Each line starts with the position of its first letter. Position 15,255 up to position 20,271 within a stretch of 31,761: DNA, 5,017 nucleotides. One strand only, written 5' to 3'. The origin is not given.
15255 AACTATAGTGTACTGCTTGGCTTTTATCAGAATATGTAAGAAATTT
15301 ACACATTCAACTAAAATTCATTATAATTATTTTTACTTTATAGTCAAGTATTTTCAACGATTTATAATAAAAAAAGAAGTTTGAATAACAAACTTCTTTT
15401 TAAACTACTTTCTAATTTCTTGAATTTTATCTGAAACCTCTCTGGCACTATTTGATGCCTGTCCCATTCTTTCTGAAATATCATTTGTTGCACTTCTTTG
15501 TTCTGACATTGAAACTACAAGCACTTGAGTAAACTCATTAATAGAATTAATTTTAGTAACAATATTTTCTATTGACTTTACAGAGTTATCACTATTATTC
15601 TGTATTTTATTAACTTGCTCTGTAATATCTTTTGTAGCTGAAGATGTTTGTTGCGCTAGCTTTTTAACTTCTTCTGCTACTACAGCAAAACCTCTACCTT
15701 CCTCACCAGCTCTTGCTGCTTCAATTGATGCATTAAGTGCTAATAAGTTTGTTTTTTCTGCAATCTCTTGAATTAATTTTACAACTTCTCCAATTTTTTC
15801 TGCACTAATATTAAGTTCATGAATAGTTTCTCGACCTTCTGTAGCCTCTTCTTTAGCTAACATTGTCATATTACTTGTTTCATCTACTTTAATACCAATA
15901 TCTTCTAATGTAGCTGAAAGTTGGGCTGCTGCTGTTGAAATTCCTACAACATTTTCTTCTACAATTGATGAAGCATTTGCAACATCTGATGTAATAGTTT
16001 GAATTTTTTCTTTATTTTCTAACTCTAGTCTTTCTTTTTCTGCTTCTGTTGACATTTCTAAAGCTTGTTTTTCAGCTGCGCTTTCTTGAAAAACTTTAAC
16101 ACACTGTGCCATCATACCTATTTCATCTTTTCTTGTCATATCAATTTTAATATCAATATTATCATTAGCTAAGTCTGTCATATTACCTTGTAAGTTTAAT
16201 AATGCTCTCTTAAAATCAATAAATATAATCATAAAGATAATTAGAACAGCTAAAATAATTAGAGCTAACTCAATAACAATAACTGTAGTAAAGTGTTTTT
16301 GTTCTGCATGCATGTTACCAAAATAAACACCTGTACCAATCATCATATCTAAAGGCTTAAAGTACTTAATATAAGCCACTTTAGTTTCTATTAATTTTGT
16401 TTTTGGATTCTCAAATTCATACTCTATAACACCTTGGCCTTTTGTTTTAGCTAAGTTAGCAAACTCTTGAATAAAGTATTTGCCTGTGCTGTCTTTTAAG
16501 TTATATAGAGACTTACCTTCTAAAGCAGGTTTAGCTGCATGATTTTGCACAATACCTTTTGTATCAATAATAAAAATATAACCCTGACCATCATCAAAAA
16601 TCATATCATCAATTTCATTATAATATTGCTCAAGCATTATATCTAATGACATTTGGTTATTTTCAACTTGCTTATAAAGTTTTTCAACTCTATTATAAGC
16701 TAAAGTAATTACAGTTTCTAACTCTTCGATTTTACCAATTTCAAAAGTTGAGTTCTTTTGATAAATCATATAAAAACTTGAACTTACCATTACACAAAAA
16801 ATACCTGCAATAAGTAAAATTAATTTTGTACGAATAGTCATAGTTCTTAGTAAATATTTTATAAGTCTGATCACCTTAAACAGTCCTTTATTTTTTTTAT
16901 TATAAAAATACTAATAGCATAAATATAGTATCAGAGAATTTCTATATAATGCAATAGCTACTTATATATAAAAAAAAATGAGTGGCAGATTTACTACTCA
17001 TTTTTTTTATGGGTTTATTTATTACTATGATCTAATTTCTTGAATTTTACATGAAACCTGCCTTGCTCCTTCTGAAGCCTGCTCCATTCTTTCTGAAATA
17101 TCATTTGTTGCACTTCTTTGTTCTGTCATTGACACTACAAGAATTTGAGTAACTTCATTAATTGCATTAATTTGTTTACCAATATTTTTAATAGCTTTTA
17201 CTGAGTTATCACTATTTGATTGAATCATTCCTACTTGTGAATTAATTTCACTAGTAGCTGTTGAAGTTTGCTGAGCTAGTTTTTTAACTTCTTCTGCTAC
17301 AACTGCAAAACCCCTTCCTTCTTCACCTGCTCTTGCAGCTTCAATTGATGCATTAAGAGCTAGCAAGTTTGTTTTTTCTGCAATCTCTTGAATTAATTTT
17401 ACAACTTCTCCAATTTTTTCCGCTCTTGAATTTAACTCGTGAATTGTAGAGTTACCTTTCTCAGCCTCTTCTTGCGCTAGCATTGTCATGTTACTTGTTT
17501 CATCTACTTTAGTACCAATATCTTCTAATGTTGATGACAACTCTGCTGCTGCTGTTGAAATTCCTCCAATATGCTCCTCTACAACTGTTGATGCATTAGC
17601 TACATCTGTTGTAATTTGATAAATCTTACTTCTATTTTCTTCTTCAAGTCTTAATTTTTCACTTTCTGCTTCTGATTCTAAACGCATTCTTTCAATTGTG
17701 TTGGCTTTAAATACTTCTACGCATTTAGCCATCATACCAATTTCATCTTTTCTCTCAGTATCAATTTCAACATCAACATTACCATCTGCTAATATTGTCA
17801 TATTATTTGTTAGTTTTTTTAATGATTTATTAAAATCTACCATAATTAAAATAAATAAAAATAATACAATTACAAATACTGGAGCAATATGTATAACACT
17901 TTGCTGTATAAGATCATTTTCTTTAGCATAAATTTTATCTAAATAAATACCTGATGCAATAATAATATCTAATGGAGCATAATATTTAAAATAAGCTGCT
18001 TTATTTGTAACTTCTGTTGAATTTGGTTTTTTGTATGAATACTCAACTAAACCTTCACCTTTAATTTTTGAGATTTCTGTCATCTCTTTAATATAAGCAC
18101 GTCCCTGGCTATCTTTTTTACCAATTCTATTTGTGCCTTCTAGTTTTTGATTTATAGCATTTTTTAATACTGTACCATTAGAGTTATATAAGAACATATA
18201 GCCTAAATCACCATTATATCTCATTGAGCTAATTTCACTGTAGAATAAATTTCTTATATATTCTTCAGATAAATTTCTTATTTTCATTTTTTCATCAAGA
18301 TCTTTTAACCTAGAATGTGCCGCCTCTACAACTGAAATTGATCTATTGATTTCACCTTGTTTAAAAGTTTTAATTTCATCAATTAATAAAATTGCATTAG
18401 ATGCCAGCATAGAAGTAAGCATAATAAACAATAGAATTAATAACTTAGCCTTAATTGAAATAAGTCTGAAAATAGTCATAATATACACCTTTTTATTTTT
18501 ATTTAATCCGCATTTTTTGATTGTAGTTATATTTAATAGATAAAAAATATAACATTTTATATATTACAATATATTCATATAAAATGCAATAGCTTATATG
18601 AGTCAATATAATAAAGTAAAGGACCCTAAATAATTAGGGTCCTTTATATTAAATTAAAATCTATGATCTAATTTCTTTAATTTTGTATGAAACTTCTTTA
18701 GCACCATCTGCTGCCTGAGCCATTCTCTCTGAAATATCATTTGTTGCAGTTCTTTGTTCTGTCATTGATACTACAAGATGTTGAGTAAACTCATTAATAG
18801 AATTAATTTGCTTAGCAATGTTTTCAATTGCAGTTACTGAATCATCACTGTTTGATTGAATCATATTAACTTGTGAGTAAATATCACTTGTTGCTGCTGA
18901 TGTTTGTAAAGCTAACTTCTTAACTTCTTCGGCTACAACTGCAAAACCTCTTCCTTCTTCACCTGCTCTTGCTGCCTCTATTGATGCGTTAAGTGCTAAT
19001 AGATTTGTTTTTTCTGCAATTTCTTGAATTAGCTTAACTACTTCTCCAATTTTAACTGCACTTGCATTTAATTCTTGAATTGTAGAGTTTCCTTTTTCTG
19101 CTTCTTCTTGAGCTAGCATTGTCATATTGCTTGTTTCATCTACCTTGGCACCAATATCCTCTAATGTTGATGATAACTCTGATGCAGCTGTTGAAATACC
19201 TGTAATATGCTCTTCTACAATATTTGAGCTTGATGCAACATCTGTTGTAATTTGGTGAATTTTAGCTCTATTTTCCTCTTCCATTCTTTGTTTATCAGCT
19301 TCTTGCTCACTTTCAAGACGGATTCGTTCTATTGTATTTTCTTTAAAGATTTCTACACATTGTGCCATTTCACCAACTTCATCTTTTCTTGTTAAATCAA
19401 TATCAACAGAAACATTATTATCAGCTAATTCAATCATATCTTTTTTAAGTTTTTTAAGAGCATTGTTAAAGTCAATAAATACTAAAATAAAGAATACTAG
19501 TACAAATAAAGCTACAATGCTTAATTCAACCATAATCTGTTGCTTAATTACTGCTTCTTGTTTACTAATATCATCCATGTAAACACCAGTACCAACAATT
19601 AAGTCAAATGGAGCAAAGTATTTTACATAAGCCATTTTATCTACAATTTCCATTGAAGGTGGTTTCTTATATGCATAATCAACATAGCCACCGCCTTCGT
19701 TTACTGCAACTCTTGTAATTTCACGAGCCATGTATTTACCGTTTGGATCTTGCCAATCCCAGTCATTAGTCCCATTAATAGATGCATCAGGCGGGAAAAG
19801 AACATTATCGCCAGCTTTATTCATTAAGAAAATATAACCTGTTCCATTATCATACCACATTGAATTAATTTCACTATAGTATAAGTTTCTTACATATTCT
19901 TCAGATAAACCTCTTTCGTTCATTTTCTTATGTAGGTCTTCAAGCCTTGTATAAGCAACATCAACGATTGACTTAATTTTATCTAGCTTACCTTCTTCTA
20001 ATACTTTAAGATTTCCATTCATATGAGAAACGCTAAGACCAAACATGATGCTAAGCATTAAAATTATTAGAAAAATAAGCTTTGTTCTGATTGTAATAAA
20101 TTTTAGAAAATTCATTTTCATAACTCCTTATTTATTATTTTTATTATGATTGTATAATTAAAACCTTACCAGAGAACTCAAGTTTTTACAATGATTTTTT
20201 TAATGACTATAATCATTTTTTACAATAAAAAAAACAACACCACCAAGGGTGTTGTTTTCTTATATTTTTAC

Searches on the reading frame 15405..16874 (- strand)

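Call 6: search_protein_families(library=pfam, proteins=[window:15405-16874:-], max_evalue=0.01)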
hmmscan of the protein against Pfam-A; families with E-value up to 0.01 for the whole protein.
window:15405-16874:- (489 aa): 4 families
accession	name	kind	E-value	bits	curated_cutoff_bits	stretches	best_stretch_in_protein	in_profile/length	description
PF08269.17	dCache_2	-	2.8e-35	122.3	26.5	1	35-193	34-191/298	Cache domain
PF00015.26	MCPsignal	-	6.4e-35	121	34.6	1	347-488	21-162/172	Methyl-accepting chemotaxis protein (MCP) signalling domain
PF17200.10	sCache_2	-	5e-31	108.2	25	1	50-195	7-152/155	Single Cache domain 2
PF09991.14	DUF2232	-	0.0025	17.5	27.8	1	181-269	70-153/290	Predicted membrane protein (DUF2232)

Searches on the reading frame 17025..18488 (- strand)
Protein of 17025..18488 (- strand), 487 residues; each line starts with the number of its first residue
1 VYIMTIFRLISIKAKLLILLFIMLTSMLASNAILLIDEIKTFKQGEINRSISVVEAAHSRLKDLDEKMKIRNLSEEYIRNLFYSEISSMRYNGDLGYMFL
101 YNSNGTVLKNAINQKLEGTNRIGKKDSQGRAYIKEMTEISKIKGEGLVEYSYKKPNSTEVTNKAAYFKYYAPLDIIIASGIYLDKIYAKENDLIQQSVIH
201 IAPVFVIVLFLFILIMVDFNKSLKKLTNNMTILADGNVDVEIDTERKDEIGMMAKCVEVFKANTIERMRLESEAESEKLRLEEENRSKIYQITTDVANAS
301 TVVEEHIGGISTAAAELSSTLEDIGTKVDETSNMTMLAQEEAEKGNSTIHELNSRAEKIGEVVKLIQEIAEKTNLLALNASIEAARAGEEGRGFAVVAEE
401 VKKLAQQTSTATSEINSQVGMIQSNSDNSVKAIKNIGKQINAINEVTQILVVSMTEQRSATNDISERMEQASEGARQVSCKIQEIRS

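Call 6: search_protein_families(library=pfam, proteins=[window:17025-18488:-], max_evalue=0.01)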
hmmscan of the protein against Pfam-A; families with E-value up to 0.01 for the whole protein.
window:17025-18488:- (487 aa): 5 families
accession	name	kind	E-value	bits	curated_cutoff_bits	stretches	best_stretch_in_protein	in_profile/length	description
PF00015.26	MCPsignal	-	8.1e-33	114.1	34.6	1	337-485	6-161/172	Methyl-accepting chemotaxis protein (MCP) signalling domain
PF08269.17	dCache_2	-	1e-29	104.1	26.5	1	52-192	52-192/298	Cache domain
PF17200.10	sCache_2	-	3.5e-26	92.4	25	1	53-192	12-151/155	Single Cache domain 2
PF17201.10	Cache_3-Cache_2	-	3.8e-09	36.7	27.7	1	93-193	201-296/299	Cache 3/Cache 2 fusion domain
PF00672.30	HAMP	-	7.8e-05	23.4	25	1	220-255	7-42/53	HAMP domain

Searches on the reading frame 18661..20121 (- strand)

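Call 6: search_protein_families(library=pfam, proteins=[window:18661-20121:-], max_evalue=0.01)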
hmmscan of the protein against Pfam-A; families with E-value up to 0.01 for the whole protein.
window:18661-20121:- (486 aa): 5 families
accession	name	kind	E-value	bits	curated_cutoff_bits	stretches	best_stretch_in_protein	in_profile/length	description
PF08269.17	dCache_2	-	1.7e-34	119.7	26.5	1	34-188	35-189/298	Cache domain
PF17200.10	sCache_2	-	4.6e-33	114.8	25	1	42-190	2-150/155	Single Cache domain 2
PF00015.26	MCPsignal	-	6.2e-32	111.2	34.6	1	338-484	15-161/172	Methyl-accepting chemotaxis protein (MCP) signalling domain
PF17201.10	Cache_3-Cache_2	-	1.2e-07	31.7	27.7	1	94-192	203-296/299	Cache 3/Cache 2 fusion domain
PF00672.30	HAMP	-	0.001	19.8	25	1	222-254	10-42/53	HAMP domain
